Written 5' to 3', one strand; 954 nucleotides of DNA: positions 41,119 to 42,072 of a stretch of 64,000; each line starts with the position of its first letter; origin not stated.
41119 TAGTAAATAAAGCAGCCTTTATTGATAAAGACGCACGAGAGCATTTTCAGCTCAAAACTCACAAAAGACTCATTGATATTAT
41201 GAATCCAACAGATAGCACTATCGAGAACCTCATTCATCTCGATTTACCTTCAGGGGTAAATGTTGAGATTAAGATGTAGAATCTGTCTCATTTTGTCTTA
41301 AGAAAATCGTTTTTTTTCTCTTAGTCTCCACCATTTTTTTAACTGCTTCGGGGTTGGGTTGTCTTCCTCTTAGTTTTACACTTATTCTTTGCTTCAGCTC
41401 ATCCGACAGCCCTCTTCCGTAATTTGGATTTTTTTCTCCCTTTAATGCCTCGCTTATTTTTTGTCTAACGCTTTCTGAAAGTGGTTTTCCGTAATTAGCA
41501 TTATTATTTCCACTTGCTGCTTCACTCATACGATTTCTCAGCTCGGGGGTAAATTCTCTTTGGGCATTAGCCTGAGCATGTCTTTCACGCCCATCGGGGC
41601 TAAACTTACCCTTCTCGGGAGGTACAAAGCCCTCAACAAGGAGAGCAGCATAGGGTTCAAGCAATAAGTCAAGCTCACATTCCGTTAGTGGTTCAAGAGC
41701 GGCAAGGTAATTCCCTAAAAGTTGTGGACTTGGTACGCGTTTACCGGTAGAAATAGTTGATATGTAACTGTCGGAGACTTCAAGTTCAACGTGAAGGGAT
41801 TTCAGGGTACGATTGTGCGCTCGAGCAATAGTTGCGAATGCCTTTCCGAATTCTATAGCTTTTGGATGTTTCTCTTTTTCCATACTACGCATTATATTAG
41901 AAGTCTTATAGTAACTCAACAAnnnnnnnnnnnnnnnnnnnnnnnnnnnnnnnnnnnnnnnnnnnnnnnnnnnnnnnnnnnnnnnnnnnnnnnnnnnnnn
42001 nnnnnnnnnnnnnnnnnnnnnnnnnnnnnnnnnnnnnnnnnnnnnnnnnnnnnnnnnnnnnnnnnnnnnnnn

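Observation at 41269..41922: Homing-endonuclease-like NUMOD3/HTH gene inserted antisense between rpsJ and rplC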

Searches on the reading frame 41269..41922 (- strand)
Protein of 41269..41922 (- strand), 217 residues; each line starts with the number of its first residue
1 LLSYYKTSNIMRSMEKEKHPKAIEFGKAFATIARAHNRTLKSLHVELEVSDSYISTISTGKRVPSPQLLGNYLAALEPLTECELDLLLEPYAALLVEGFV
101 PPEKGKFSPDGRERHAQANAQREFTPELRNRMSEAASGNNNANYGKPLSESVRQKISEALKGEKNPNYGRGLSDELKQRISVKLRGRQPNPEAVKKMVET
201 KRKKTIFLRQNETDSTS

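Call 4: search_protein_families(library=pfam, proteins=[window:41269-41922:-], max_evalue=1)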
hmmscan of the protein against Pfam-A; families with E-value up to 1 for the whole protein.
window:41269-41922:- (217 aa): 4 families
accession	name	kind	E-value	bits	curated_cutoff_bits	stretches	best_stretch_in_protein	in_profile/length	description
PF07460.16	NUMOD3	-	5.7e-17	61.8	20.4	2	145-181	1-37/37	NUMOD3 motif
PF13560.12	HTH_31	-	0.0011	19.7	27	1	25-77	2-55/64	Helix-turn-helix domain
PF01381.28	HTH_3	-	0.015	15.8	23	1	35-77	7-49/55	Helix-turn-helix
PF18857.6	LPD38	-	0.17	12.4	27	0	5-42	11-51/189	Large polyvalent protein associated domain 38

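Call 5: search_protein_families(library=phrogs, proteins=[window:41269-41922:-], max_evalue=1)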
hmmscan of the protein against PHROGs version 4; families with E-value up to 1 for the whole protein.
window:41269-41922:- (217 aa): 7 families
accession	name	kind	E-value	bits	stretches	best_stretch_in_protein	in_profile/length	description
phrog_314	-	DNA, RNA and nucleotide metabolism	2.7e-07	30.9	1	129-203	279-335/574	homing endonuclease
phrog_655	-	DNA, RNA and nucleotide metabolism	6.2e-06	27.3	1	128-179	117-192/343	homing endonuclease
phrog_1468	-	transcription regulation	0.012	16.2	0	41-63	24-46/67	transcriptional repressor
phrog_35455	-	unknown function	0.15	13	0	169-205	21-55/86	-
phrog_12434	-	DNA, RNA and nucleotide metabolism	0.24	11.9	1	123-164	97-134/292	HNH endonuclease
phrog_3642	-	DNA, RNA and nucleotide metabolism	0.27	12.2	1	36-79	20-63/79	HTH DNA binding protein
phrog_21964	-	DNA, RNA and nucleotide metabolism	0.28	11.7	1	129-202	72-145/244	HNH endonuclease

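Call 6: search_protein_families(library=ncbifam, proteins=[window:41269-41922:-], max_evalue=1)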
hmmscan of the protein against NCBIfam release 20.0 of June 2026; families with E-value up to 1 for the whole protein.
window:41269-41922:- (217 aa): 2 families
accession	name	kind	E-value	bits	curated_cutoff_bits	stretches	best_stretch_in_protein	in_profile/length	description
TIGR01453.1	grpIintron_endo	subfamily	3.1e-08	33.9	56.05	1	115-204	90-175/215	group I intron endonuclease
NF010465.0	PRK13890.1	equivalog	0.06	13.4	96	1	35-78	16-60/121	conjugal transfer protein TrbA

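Call 11: find_homologous_proteins(query=window:41269-41922:-)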
Query window:41269-41922:- (217 aa): 14 proteins with E <= 0.001 among 216 candidates.
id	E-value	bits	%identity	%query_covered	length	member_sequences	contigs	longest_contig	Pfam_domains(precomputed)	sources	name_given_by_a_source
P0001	5.0e-129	446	100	95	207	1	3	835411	PF07460.17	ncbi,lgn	-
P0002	2.3e-17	82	32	64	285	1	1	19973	PF07460.17,PF01541.31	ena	-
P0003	1.6e-15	76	43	45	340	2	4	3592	PF07460.17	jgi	-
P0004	1.8e-15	75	42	45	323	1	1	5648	PF07460.17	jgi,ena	jgi:hypothetical protein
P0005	4.1e-15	74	42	45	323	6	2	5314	PF07460.17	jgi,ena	jgi:hypothetical protein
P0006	8.2e-14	70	40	41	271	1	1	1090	PF07460.17,PF04480.19,PF18741.8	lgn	-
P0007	5.7e-11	61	36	43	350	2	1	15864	PF07460.17,PF01541.31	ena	-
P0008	9.7e-11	60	35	43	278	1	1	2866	PF07460.17,PF01541.31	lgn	-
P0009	2.6e-10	59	36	35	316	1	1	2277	PF07460.17,PF01541.31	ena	-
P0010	3.1e-10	58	48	39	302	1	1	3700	PF07460.17,PF01844.30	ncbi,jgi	ncbi:MAG: NUMOD3 domain-containing DNA-binding protein [Candidatus Freyarchaeota archaeon]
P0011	2.7e-9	55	38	45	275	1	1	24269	PF07460.17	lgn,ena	-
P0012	2.4e-8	52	35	46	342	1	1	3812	PF07460.17,PF01541.31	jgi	-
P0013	1.9e-7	49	36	43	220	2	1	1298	PF07460.17,PF01541.31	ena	-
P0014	6.5e-7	48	45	43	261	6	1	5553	PF07460.17,PF01541.31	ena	-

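Call 13: find_encoding_contigs(protein=P0001, flank=6000, max_places=6)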
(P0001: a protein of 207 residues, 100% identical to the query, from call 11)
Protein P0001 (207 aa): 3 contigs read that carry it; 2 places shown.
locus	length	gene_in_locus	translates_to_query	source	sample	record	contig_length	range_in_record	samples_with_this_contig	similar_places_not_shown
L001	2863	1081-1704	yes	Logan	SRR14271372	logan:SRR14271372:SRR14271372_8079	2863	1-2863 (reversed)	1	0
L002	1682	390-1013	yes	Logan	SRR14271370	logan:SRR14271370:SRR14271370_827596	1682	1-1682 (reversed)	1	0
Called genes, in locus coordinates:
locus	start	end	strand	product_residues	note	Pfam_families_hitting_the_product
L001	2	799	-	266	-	?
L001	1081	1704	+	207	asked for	PF07460:NUMOD3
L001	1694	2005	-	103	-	PF00338:Ribosomal_S10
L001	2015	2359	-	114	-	-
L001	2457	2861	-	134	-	?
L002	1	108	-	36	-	?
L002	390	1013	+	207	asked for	PF07460:NUMOD3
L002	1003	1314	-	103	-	PF00338:Ribosomal_S10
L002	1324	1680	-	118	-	?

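Call 25: search_solved_structures(query=window:41272-41892:-, max_evalue=1, show_alignments=3)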
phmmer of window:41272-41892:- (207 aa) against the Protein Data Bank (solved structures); distinct sequences matched with E-value up to 1: 1.
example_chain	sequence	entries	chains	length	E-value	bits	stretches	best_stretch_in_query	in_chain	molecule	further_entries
8tac_A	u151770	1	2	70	0.45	13.7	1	7-60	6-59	DBP48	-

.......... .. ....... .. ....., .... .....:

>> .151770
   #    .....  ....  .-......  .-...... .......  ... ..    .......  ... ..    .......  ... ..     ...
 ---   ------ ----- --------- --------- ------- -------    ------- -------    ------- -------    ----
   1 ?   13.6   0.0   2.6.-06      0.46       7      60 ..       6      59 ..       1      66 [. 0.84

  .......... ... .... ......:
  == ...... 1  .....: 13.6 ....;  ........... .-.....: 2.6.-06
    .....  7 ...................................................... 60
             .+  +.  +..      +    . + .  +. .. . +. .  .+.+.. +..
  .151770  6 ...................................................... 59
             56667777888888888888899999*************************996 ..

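Call 32: predict_structure(protein=window:41272-41892:-)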
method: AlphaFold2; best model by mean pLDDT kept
length: 207 residues; sequences in the alignment: 1
mean_pLDDT: 42.7   pTM: 0.33
mean pLDDT of the five models: 42.7, 37.0, 35.5, 35.0, 32.3
residues with pLDDT >= 90: 0; 70-90: 0; 50-70: 14; < 50: 193
segments of 3 or more residues with pLDDT < 50: 1-23, 25-27, 29-142, 154-163, 172-207
pLDDT, mean of each block of 10 residues (from residue 1): 39 44 47 40 43 42 46 45 40 37 42 42 39 39 49 45 49 45 43 40 41
secondary structure, 60 per line:
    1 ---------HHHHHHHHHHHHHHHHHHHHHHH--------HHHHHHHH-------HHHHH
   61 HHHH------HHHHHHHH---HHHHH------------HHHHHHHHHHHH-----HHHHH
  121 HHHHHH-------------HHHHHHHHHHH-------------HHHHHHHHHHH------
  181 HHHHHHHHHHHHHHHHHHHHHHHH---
elements in order: H10-32 H41-48 H56-64 H71-78 H82-86 H99-110 H116-126 H140-150 H164-174 H181-204

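Call 37: find_homologous_proteins(query=A3, max_evalue=0.00001)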
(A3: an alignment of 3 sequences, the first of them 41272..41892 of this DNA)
Query A3 (3 sequences) (207 aa, profile of the alignment): 3270 proteins with E <= 0.00001 among 8000 candidates; the best 120 are listed.
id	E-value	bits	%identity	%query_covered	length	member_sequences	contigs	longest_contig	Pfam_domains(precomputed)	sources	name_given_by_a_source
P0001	5.3e-102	358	100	100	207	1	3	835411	PF07460.17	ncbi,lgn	-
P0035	1.1e-100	354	30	88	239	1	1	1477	PF07460.17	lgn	-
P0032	1.5e-93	331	37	92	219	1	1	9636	PF07460.17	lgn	-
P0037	5.1e-53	198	48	41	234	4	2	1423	PF07460.17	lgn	-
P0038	5.4e-53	198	42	39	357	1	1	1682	PF07460.17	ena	-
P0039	1.4e-52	197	41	40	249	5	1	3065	PF07460.17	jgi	jgi:group I intron endonuclease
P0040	5.6e-50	188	47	39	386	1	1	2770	PF07460.17,PF01844.30,PF00096.33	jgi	jgi:endogenous inhibitor of DNA gyrase (YacG/DUF329 family)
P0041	7.5e-49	184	36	46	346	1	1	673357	PF07460.17,PF13384.13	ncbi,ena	-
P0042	1.7e-47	180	37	47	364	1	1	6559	PF07460.17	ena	-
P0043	3.4e-44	169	43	39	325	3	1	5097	PF07460.17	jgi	-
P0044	3.4e-44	169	43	39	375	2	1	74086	PF07460.17,PF01541.31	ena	-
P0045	1.6e-43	167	43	46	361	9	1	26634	PF07460.17,PF01541.31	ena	-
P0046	2.0e-43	167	44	39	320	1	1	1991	PF07460.17,PF01541.31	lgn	-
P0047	2.7e-43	166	36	44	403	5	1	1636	PF07460.17,PF01541.31,PF22083.3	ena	-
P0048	4.6e-43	165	26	77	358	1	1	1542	PF07460.17,PF01541.31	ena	-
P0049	7.3e-43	165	40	44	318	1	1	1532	PF07460.17,PF00847.27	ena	-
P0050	2.0e-42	163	34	48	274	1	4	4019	PF07460.17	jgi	-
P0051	1.9e-41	160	37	38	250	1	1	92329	PF07460.17,PF01541.31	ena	-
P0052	1.6e-40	157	44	43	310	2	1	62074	PF07460.17,PF01541.31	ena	-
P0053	9.1e-40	155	36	54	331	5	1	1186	PF07460.17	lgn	-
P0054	1.0e-39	155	32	42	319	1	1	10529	PF07460.17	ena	-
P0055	1.3e-39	154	31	46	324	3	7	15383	PF07460.17,PF01541.31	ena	-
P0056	3.3e-39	153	48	40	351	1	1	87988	PF07460.17,PF01541.31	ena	-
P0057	4.7e-39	152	38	48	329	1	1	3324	PF07460.17,PF01541.31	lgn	-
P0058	5.0e-39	152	40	38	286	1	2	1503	PF07460.17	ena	-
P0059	5.5e-39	152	40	41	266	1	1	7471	PF07460.17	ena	-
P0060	9.0e-39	151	31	81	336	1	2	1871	PF07460.17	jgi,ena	-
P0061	1.3e-38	151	36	37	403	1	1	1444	PF07460.17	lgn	-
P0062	2.0e-38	150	36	42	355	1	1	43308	PF07460.17,PF01541.31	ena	-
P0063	2.7e-38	150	37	41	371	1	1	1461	PF07460.17,PF22083.3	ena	-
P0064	5.5e-38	149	41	42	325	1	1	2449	PF07460.17,PF01541.31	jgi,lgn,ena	-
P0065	1.3e-37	148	40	41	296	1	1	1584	PF07460.17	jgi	-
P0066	1.5e-37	147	42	46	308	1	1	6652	PF07460.17,PF01541.31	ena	-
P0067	1.6e-37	147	42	42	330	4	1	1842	PF07460.17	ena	-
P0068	3.5e-37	146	36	40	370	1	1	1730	PF07460.17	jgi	-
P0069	5.2e-37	146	39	44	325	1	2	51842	PF07460.17,PF01541.31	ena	-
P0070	8.9e-37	145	42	37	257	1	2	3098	PF07460.17,PF01541.31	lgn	-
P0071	9.4e-37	145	35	36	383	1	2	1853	PF07460.17,PF01541.31,PF22083.3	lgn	-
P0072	1.2e-36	145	37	44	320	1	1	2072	PF07460.17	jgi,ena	-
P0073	1.3e-36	144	41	49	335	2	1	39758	PF07460.17,PF01541.31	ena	-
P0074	1.4e-36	144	42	26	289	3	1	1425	PF07460.17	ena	-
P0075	2.1e-36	144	31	44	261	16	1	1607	PF07460.17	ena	-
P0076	4.4e-36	143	40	41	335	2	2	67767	PF07460.17,PF01541.31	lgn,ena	-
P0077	6.0e-36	142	42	40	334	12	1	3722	PF07460.17,PF01541.31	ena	-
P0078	7.8e-36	142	33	53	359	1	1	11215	PF07460.17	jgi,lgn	jgi:hypothetical protein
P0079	1.9e-35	141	45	44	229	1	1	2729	PF07460.17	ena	-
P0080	3.1e-35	140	37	46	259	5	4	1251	PF07460.17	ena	-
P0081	3.8e-35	140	40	39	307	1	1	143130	PF07460.17,PF01541.31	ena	-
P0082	3.9e-35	140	42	36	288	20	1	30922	PF07460.17,PF01541.31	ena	-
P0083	4.7e-35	139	33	37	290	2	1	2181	PF07460.17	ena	-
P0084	5.5e-35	139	43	40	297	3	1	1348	PF07460.17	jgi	-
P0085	6.2e-35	139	47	26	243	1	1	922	PF07460.17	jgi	jgi:hypothetical protein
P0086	7.6e-35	139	33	43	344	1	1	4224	PF07460.17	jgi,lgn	jgi:hypothetical protein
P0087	8.1e-35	139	34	46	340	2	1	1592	PF07460.17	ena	-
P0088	8.5e-35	138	40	50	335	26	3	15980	PF07460.17,PF01541.31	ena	-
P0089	1.3e-34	138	43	37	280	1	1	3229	PF07460.17,PF18741.8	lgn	-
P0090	2.4e-34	137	40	37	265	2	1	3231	PF07460.17,PF22083.3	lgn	-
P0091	2.6e-34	137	44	38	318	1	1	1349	PF07460.17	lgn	-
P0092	2.8e-34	137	39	43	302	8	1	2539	PF07460.17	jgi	-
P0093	2.9e-34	137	37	43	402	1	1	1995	PF07460.17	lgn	-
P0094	3.4e-34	136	34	38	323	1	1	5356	PF07460.17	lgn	-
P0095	3.6e-34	136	38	39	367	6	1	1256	PF07460.17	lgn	-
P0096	5.1e-34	136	36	40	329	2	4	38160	PF07460.17,PF01541.31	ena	-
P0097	6.9e-34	135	49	34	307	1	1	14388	PF07460.17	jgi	-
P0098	8.3e-34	135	36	39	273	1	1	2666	PF07460.17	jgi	-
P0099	9.4e-34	135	36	48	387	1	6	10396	PF07460.17,PF01541.31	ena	-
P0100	9.6e-34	135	38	45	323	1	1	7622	PF07460.17,PF18741.8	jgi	jgi:G:T-mismatch repair DNA endonuclease (very short patch repair protein)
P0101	1.0e-33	135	43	29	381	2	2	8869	PF07460.17,PF01541.31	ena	-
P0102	1.5e-33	134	39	41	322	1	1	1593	PF07460.17,PF01541.31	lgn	-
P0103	1.8e-33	134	34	44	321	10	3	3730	PF07460.17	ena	-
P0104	1.9e-33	134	32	45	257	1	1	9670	PF07460.17,PF01541.31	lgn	-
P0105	3.1e-33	133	40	48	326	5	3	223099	PF07460.17,PF01541.31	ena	-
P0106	3.8e-33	133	27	68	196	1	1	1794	PF07460.17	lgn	-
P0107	4.7e-33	133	34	43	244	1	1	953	PF07460.17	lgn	-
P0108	5.1e-33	133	35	45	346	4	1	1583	PF07460.17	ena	-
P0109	7.6e-33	132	37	48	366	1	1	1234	PF07460.17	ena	-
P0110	7.7e-33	132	38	47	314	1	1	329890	PF07460.17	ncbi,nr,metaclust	ncbi:GIY-YIG catalytic domain-containing endonuclease [Paramecium bursaria Chlorella virus Can18-4]|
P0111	1.1e-32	132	46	30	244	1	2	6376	PF07460.17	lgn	-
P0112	1.4e-32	131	40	36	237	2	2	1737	PF07460.17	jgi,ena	jgi:hypothetical protein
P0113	1.5e-32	131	42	38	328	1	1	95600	PF07460.17,PF01541.31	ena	-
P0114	2.2e-32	131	34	57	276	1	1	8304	PF07460.17,PF07453.20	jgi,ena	-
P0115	2.3e-32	131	35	49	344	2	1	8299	PF07460.17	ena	-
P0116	2.6e-32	130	39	44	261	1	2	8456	PF07460.17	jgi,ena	jgi:hypothetical protein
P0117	2.8e-32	130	43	29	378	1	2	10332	PF07460.17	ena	-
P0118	2.8e-32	130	37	52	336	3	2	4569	PF07460.17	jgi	jgi:hypothetical protein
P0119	2.9e-32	130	39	33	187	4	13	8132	PF07460.17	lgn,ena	-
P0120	3.1e-32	130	34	49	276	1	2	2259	PF07460.17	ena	-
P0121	3.6e-32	130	40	40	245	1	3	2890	PF07460.17,PF13392.13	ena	-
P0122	4.2e-32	130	30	44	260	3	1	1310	PF07460.17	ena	-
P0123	7.1e-32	129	43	38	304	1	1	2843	PF07460.17,PF01541.31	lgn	-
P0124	8.4e-32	129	29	43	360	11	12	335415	PF07460.17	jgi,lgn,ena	jgi:hypothetical protein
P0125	9.5e-32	128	39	43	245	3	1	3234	PF07460.17,PF01541.31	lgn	-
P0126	1.1e-31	128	35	49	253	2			PF07460.17,PF11590.13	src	-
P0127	1.7e-31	128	42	39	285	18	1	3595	PF07460.17,PF01541.31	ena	-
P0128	1.8e-31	128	33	39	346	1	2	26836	PF07460.17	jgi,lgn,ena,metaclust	metaclust:\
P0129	1.9e-31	127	38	57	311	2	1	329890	PF07460.17,PF01541.31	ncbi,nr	ncbi:GIY-YIG catalytic domain-containing endonuclease [Paramecium bursaria Chlorella virus Can18-4]|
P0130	2.1e-31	127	51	35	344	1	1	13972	PF07460.17,PF22083.3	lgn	-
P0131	2.1e-31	127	39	48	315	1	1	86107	PF07460.17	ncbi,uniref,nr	ncbi:unnamed protein product [Prorocentrum cordatum]|uniref:Nuclease associated modular domain-conta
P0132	2.3e-31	127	34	47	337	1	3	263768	PF07460.17,PF01541.31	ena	-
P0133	2.3e-31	127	30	40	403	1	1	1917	PF07460.17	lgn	-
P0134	2.5e-31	127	43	28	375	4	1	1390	PF07460.17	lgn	-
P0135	2.8e-31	127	36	39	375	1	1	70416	PF07460.17,PF13384.13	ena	-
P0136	3.1e-31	127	33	61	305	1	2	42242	PF07460.17,PF01541.31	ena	-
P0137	3.3e-31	127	40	36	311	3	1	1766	PF07460.17,PF01541.31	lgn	-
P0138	3.6e-31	127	35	44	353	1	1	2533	PF07460.17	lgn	-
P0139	3.6e-31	127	34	44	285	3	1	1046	PF07460.17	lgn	-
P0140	4.3e-31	126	36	53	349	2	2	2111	PF07460.17,PF01541.31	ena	-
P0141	4.7e-31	126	39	39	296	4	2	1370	PF07460.17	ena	-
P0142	4.9e-31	126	49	36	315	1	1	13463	PF07460.17,PF01541.31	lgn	-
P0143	5.5e-31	126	33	52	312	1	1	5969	PF07460.17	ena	-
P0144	5.6e-31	126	33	39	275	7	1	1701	PF07460.17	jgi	jgi:hypothetical protein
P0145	6.2e-31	126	31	52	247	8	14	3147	PF07460.17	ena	-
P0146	7.2e-31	126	34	61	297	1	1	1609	PF07460.17,PF01541.31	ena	-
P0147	7.3e-31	126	34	48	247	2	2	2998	PF07460.17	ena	-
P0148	7.3e-31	126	42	35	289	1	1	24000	PF07460.17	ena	-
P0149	7.7e-31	125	40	40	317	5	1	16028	PF07460.17,PF01541.31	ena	-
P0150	7.9e-31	125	43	47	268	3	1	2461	PF07460.17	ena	-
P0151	8.2e-31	125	40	46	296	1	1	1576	PF07460.17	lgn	-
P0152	8.8e-31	125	41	44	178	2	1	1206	PF07460.17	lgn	-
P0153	1.4e-30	125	29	60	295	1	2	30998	PF07460.17,PF01541.31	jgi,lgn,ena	-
